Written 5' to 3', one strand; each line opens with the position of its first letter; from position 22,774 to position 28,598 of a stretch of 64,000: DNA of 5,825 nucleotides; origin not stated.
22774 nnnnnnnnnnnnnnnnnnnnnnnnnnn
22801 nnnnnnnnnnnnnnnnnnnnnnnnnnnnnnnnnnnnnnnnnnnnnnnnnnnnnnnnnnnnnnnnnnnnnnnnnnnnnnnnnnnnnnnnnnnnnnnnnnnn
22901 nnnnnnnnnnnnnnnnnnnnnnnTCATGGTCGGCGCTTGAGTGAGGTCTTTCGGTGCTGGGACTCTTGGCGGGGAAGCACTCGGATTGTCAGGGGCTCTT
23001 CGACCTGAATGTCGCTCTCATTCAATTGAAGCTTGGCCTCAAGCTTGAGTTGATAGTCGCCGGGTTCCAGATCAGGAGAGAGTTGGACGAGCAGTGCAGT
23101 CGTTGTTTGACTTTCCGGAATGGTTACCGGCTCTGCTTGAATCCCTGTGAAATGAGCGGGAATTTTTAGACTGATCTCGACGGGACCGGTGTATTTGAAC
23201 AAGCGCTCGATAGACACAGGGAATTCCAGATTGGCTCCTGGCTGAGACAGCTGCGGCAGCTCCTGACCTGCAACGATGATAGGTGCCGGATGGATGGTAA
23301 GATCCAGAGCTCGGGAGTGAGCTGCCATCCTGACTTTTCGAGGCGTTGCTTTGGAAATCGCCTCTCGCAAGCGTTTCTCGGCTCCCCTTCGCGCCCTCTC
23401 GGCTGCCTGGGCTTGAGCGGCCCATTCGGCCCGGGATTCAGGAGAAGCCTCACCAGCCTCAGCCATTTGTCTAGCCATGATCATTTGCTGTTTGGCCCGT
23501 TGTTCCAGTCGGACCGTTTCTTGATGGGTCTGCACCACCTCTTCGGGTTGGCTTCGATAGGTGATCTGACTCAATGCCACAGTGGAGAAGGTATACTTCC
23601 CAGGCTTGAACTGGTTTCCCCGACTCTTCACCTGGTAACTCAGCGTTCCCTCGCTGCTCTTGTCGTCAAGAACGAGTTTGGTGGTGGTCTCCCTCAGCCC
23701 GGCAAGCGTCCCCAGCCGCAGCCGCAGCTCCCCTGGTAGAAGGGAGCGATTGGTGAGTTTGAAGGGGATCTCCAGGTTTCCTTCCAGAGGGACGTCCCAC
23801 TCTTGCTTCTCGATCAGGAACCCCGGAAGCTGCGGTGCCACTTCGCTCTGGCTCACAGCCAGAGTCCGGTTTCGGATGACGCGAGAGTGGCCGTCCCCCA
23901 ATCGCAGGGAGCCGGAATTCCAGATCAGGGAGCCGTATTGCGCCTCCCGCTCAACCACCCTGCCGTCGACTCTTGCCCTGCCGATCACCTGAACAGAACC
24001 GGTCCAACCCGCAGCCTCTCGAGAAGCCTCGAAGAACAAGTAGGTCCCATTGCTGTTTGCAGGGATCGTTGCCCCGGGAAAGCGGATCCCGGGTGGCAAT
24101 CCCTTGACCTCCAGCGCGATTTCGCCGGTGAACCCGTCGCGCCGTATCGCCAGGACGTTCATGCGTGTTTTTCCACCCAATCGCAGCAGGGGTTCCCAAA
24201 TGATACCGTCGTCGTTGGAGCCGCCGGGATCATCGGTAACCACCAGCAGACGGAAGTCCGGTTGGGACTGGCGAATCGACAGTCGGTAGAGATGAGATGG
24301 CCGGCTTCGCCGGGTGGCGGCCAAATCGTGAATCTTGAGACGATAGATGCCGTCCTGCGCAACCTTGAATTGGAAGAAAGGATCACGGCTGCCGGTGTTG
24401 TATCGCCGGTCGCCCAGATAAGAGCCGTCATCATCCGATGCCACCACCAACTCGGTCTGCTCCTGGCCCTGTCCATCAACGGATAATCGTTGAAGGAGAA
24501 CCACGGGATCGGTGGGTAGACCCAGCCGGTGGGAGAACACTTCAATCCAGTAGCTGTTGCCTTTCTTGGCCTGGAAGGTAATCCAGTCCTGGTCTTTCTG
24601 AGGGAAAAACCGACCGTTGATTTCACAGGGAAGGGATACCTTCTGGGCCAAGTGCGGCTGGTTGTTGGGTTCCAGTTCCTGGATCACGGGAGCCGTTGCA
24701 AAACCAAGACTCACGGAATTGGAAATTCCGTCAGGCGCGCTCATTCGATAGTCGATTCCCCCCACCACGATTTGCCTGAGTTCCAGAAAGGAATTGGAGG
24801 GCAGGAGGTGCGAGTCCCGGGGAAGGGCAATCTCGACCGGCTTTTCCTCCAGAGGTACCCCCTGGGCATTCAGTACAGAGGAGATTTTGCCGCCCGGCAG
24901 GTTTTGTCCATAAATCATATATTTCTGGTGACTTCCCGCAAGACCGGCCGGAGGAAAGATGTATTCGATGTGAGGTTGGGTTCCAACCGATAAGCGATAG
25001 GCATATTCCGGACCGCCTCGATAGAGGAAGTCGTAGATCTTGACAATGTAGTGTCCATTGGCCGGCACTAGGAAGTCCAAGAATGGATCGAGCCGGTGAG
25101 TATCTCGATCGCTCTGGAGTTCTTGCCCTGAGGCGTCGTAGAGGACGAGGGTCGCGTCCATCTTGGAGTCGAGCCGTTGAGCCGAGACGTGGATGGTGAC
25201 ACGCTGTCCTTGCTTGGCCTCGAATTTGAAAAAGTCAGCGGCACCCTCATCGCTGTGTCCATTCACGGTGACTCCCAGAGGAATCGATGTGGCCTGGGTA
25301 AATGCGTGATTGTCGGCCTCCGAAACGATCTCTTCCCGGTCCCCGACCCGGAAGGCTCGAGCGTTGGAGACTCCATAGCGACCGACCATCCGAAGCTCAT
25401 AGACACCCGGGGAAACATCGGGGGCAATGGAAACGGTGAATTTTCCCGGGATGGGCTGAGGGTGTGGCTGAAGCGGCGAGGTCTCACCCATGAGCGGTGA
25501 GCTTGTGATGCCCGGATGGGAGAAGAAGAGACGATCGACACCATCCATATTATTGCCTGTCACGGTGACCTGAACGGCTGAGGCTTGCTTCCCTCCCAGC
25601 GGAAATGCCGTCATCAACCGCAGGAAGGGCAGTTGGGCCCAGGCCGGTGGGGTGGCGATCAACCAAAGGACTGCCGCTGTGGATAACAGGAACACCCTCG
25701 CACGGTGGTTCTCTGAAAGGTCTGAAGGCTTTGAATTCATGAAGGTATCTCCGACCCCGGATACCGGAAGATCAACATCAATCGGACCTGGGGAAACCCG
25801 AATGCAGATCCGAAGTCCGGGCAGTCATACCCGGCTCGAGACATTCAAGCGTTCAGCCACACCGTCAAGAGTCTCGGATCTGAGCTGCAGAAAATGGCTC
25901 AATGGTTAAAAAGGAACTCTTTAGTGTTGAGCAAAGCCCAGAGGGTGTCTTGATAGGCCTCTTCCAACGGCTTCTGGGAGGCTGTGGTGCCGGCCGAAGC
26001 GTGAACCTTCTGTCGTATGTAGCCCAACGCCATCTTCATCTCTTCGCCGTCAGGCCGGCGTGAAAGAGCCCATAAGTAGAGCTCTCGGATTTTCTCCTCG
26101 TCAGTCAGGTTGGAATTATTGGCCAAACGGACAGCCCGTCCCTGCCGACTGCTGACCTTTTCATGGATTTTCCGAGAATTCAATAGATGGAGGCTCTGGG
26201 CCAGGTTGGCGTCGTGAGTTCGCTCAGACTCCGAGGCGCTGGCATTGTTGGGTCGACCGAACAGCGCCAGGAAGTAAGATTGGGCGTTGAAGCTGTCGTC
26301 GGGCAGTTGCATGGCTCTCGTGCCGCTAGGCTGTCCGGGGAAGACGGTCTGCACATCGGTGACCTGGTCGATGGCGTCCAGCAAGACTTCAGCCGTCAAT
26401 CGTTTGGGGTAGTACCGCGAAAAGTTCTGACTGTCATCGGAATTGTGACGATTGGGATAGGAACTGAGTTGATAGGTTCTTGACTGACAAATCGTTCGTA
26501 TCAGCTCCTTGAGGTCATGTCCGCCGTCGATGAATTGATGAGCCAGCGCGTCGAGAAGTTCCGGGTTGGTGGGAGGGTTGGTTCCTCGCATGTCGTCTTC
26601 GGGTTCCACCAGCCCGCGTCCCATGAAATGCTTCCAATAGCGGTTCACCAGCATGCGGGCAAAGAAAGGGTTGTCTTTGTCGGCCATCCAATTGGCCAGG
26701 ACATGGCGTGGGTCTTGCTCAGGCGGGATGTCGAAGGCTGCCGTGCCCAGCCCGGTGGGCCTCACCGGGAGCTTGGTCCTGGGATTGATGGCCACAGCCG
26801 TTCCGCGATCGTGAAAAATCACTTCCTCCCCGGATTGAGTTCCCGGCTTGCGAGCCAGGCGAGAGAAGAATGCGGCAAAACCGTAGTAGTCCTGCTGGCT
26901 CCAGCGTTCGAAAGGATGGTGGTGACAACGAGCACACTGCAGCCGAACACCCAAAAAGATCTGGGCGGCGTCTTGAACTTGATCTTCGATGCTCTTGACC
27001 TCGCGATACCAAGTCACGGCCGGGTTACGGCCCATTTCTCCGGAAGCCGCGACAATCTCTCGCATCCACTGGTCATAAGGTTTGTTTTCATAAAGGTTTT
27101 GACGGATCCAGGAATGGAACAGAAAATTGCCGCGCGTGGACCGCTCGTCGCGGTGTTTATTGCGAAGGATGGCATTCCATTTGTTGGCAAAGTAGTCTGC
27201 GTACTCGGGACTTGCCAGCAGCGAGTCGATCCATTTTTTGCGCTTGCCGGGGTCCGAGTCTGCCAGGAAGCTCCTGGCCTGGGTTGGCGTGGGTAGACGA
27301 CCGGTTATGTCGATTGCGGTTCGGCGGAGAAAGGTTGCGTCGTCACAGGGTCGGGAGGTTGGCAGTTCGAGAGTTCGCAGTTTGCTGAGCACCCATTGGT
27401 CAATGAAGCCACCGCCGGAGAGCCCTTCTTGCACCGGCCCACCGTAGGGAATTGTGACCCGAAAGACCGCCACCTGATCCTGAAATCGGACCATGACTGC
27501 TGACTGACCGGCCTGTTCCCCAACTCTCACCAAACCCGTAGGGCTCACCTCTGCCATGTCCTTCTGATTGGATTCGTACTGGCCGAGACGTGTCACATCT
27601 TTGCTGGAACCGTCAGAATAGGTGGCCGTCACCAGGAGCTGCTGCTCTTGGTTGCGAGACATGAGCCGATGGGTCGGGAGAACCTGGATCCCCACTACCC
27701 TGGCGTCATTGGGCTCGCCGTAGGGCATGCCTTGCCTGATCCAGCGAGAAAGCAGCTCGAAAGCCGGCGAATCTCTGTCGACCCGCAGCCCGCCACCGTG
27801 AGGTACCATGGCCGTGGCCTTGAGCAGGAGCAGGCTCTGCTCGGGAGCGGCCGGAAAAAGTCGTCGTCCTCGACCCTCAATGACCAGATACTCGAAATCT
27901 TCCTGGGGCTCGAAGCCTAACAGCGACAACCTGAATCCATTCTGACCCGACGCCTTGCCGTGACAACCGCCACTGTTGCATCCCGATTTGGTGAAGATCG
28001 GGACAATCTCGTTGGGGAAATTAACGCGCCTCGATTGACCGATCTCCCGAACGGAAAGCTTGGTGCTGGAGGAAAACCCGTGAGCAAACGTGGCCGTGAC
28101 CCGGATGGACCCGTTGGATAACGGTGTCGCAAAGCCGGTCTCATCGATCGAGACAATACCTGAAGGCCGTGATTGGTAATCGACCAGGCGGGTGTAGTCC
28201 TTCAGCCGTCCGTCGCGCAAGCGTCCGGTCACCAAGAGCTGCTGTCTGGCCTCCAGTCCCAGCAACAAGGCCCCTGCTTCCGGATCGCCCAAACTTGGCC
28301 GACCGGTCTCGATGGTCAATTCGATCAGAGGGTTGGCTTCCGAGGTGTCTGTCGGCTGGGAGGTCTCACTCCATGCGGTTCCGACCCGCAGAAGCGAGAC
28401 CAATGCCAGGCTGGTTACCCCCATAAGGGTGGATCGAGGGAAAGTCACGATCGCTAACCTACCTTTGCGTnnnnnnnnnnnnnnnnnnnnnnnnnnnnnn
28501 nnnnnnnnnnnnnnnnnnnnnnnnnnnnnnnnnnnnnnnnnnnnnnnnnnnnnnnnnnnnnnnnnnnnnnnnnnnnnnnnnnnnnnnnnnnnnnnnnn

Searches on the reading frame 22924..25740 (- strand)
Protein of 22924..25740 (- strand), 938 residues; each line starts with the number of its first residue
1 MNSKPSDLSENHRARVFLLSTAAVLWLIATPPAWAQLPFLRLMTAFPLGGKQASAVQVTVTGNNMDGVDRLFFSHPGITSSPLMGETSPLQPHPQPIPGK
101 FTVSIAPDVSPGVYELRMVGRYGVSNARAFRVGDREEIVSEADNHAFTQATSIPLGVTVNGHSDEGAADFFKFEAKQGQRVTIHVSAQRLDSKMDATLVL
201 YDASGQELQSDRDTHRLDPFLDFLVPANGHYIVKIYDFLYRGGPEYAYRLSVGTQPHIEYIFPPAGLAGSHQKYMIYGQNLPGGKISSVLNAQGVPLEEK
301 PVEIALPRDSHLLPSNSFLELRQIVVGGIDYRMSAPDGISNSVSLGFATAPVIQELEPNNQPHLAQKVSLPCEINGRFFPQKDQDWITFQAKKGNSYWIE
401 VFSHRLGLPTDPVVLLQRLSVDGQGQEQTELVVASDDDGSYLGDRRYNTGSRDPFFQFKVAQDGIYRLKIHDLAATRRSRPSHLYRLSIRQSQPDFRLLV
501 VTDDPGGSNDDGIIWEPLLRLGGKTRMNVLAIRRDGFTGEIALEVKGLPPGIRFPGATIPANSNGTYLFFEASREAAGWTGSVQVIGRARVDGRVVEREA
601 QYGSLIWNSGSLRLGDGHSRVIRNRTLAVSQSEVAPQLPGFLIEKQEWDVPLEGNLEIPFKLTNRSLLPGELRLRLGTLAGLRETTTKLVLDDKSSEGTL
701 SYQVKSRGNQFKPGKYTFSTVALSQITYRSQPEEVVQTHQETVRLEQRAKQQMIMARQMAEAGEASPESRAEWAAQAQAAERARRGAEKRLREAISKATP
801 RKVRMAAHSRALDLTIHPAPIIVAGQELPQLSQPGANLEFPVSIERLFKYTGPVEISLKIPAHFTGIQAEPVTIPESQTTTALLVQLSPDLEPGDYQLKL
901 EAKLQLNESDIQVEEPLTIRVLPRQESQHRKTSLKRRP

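Call 10: search_protein_families(library=pfam, proteins=[window:22924-25740:-])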
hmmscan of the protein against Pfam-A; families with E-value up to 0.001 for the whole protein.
window:22924-25740:- (938 aa): 1 family
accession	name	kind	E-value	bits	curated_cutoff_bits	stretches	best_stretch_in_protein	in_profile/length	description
PF04151.21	PPC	-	7.2e-10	40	25.9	1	169-236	3-69/70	Bacterial pre-peptidase C-terminal domain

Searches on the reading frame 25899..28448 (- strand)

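Call 10: search_protein_families(library=pfam, proteins=[window:25899-28448:-])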
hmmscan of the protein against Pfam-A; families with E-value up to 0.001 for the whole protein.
window:25899-28448:- (849 aa): 3 families
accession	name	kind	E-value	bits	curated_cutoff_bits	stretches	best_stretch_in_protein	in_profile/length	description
PF07583.16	PSCyt2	-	1.8e-49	168.9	29.8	1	349-531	2-207/209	Protein of unknown function (DUF1549)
PF07587.16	PSD1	-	1.4e-48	165.9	28.5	1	581-809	2-242/244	Protein of unknown function (DUF1553)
PF02368.24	Big_2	-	9.5e-07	29.1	22.8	1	253-320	4-66/79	Bacterial Ig-like domain (group 2)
